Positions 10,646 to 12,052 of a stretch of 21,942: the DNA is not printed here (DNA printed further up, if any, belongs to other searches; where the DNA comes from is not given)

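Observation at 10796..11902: Radical SAM enzyme with only the first half of a SPASM domain (twitch-like) and a short N-terminal region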

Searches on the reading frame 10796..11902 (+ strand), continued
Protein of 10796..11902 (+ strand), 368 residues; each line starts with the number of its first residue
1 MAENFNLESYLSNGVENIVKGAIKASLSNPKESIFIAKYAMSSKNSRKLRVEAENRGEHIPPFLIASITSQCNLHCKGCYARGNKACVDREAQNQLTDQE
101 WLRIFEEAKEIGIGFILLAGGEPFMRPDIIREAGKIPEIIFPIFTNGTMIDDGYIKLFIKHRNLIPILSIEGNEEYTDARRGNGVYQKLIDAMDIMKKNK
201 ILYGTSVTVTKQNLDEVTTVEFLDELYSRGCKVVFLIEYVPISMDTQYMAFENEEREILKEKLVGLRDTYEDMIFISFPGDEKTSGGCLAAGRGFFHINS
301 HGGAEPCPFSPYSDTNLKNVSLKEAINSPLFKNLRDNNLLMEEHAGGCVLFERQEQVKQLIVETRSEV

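Call 74: find_encoding_contigs(protein=P0400, flank=5000, max_places=1)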
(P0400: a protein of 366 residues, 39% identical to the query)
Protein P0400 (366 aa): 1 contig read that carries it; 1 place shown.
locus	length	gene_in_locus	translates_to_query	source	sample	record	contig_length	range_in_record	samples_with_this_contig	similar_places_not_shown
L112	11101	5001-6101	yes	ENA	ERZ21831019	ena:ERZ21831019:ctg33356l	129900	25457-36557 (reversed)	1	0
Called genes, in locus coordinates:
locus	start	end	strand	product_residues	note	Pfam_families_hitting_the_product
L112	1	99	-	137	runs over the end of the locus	PF07366:SnoaL (faint), PF13474:SnoaL_3 (weak), PF14534:DUF4440, PF12680:SnoaL_2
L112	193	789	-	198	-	PF02525:Flavodoxin_2, PF03358:FMN_red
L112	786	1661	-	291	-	PF13489:Methyltransf_23, PF05175:MTS, PF01209:Ubie_methyltran, PF02390:Methyltransf_4, PF08241:Methyltransf_11, PF08242:Methyltransf_12, PF13649:Methyltransf_25, PF13847:Methyltransf_31, +3 more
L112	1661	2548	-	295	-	PF04307:YdjM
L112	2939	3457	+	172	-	-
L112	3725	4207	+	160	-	PF03358:FMN_red (weak), PF12682:Flavodoxin_4 (weak)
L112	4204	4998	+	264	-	PF00037:Fer4 (faint), PF12797:Fer4_2 (faint), PF13484:Fer4_16 (faint), PF12838:Fer4_7 (faint), PF13187:Fer4_9 (weak)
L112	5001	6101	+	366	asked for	PF04055:Radical_SAM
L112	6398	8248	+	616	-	PF00009:GTP_EFTU, PF01926:MMR_HSR1 (weak), PF03144:GTP_EFTU_D2 (faint), PF11987:IF-2, PF14578:GTP_EFTU_D4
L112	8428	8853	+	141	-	PF01092:Ribosomal_S6e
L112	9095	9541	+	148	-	PF06146:PsiE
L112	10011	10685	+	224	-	PF03460:NIR_SIR_ferr, PF01077:NIR_SIR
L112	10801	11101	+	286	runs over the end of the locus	PF12483:GIDE (faint)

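Call 75: find_encoding_contigs(protein=P0294, flank=5000, max_places=1)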
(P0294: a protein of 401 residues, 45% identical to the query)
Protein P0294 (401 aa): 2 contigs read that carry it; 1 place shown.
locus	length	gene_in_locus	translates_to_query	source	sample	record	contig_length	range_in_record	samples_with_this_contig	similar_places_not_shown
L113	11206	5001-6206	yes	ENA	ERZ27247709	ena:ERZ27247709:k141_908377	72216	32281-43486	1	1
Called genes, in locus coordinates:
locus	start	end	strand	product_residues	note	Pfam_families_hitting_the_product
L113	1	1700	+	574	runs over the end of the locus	PF07881:Fucose_iso_N1, PF07882:Fucose_iso_N2, PF02952:Fucose_iso_C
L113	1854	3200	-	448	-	PF04055:Radical_SAM, PF13353:Fer4_12 (faint)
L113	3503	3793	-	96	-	-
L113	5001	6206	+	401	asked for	PF04055:Radical_SAM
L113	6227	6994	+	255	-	PF00106:adh_short, PF08659:KR, PF13561:adh_short_C2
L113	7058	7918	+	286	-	PF02086:MethyltransfD12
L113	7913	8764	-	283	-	-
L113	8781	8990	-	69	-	PF01381:HTH_3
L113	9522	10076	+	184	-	PF00583:Acetyltransf_1, PF13508:Acetyltransf_7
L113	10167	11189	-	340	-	PF08240:ADH_N, PF00107:ADH_zinc_N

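Call 79: search_protein_families(library=pfam, proteins=[L021:2783-4081:+, L021:4087-5508:+, L021:5546-6733:+, L021:6772-7821:+, L001:4548-5561:+, L001:5540-6403:+, L001:6425-7498:+, L010:9152-9718:+, L011:9267-10370:+, L003:1086-1793:+], max_evalue=0.0001)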
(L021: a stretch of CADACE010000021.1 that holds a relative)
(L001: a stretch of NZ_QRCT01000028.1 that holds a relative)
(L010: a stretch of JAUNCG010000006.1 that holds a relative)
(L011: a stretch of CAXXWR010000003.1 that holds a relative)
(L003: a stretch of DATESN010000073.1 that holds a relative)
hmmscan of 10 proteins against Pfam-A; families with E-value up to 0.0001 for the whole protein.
L021:2783-4081:+ (432 aa): 1 family
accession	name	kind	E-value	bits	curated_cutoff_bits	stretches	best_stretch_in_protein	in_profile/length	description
PF03313.21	SDH_alpha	-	4.4e-67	226.9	26.4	1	90-428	2-260/260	Serine dehydratase alpha chain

L021:4087-5508:+ (473 aa): 2 families
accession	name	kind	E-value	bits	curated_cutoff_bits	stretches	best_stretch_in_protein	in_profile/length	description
PF03062.24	MBOAT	-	9.8e-34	117.6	27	1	43-368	12-325/337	MBOAT, membrane-bound O-acyltransferase family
PF13813.11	MBOAT_2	-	1.1e-07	32.4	25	1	262-323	5-68/85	Membrane bound O-acyl transferase family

L021:5546-6733:+ (395 aa): 0 families

L021:6772-7821:+ (349 aa): 0 families

L001:4548-5561:+ (337 aa): 1 family
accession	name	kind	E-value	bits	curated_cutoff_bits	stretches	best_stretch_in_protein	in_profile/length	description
PF07136.16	DUF1385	-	7.4e-96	320.3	22.1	1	74-321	1-226/227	Protein of unknown function (DUF1385)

L001:5540-6403:+ (287 aa): 7 families
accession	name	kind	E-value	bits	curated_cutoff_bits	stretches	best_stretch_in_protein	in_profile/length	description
PF17827.6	PrmC_N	-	1.1e-20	74.4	23.4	1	11-81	1-71/71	PrmC N-terminal domain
PF05175.20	MTS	-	6.4e-13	49.1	23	1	103-198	20-110/170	Methyltransferase small domain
PF13847.12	Methyltransf_31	-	1.9e-11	44.3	27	1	115-221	2-113/145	Methyltransferase domain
PF13649.12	Methyltransf_25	-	3.5e-08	34.5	27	1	120-210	1-90/97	Methyltransferase domain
PF02384.22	N6_Mtase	-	1.9e-07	31.1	20.4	1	99-215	31-153/311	N-6 DNA Methylase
PF06325.19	PrmA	-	3.6e-06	27.1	22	1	107-211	152-248/296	Ribosomal protein L11 methyltransferase (PrmA)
PF01170.24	UPF0020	-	2.3e-05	24.6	22.3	1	134-196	65-131/197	RMKL-like, methyltransferase domain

L001:6425-7498:+ (357 aa): 2 families
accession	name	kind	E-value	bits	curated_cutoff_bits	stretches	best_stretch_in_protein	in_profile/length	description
PF03462.23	PCRF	-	2.7e-79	266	24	1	11-202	4-194/194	PCRF domain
PF00472.26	RF-1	-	2.1e-43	147.4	35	1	209-319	1-116/116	RF-1 domain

L010:9152-9718:+ (188 aa): 2 families
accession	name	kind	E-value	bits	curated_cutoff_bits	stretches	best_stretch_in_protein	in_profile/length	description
PF00881.29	Nitroreductase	-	5.6e-31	108.4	23.5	2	26-79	2-55/167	Nitroreductase family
PF14512.11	TM1586_NiRdase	-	7.8e-11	42.4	27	1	98-185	67-149/215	Putative TM nitroreductase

L011:9267-10370:+ (367 aa): 1 family
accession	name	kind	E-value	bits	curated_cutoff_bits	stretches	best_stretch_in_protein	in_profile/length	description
PF03417.21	AAT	-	2.8e-33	115.9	23.2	1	100-325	4-219/225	Acyl-coenzyme A:6-aminopenicillanic acid acyl-transferase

L003:1086-1793:+ (235 aa): 2 families
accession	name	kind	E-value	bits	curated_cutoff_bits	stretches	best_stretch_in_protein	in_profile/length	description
PF00753.33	Lactamase_B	-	3.3e-21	76.6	22.7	1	9-224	3-196/196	Metallo-beta-lactamase superfamily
PF19583.5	ODP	-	1.8e-05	25.1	27.2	0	12-86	3-67/194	ODP family beta lactamase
